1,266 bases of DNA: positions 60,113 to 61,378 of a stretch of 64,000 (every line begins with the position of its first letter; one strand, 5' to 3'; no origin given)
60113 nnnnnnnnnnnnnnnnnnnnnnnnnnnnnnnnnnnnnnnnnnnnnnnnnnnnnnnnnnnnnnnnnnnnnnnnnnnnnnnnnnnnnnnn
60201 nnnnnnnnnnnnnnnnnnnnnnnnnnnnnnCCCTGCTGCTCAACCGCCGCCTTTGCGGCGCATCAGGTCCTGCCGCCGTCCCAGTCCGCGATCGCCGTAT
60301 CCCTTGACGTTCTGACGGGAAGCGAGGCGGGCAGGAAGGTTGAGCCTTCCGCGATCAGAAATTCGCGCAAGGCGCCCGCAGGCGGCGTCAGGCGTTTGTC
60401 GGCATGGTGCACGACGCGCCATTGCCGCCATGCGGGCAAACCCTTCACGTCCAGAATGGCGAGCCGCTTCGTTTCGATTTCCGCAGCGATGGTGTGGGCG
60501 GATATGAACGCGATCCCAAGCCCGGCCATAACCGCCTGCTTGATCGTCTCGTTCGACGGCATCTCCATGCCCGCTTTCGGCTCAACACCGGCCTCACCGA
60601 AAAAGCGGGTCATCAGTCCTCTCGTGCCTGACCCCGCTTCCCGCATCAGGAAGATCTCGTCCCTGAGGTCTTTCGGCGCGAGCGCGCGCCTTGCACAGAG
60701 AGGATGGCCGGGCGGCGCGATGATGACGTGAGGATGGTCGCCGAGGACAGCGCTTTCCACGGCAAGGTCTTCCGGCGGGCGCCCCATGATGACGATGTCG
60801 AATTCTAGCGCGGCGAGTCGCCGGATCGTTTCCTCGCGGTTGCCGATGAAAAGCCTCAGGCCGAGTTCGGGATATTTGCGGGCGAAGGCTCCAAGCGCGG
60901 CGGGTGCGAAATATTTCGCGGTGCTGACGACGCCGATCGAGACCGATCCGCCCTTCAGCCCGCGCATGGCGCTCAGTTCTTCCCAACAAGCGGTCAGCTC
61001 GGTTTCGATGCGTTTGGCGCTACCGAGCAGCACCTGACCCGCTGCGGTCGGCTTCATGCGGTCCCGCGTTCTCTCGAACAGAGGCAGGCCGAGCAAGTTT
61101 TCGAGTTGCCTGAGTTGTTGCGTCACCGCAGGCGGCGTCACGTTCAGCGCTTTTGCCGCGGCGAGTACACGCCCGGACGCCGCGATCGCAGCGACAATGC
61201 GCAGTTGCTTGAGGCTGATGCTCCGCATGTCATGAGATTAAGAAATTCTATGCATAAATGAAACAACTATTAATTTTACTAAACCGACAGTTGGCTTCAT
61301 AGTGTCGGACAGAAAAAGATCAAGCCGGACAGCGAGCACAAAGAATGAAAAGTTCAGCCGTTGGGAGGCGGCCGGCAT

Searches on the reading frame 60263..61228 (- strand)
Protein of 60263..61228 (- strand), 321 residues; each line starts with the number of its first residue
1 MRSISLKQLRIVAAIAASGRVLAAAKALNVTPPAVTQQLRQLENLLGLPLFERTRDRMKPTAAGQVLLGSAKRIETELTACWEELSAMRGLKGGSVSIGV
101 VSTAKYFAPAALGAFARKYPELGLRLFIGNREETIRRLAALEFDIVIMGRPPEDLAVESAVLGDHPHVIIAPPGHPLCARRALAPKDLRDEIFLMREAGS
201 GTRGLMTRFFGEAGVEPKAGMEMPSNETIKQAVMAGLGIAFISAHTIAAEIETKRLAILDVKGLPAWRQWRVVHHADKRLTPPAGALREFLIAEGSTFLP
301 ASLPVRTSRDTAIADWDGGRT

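Call 5: search_protein_families(library=pfam, proteins=[window:60263-61228:-], max_evalue=1)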
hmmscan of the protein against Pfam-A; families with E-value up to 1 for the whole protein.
window:60263-61228:- (321 aa): 8 families
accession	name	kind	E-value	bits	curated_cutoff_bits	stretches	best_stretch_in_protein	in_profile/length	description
PF03466.25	LysR_substrate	-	1.1e-55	188.7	28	1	91-293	3-206/209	LysR substrate binding domain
PF00126.33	HTH_1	-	1.1e-19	70.5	26.6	1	6-65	1-60/60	Bacterial regulatory helix-turn-helix protein, lysR family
PF13556.12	HTH_30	-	0.0004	20.5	27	1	14-51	8-45/59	PucR C-terminal helix-turn-helix domain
PF12727.12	PBP_like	-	0.0012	18.4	27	1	184-251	85-158/193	PBP superfamily domain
PF14549.12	P22_Cro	-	0.017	15.3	30.2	1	14-37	5-28/60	DNA-binding transcriptional regulator Cro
PF01022.26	HTH_5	-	0.068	13.5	22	1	25-44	22-41/47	Bacterial regulatory protein, arsR family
PF24410.1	wHTH-HSP90_Na-assoc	-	0.084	13.7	23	1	19-42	30-53/55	wHTH-Hsp90_Na associated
PF12849.12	PBP_like_2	-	0.1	12.8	27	1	193-245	135-187/267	PBP superfamily domain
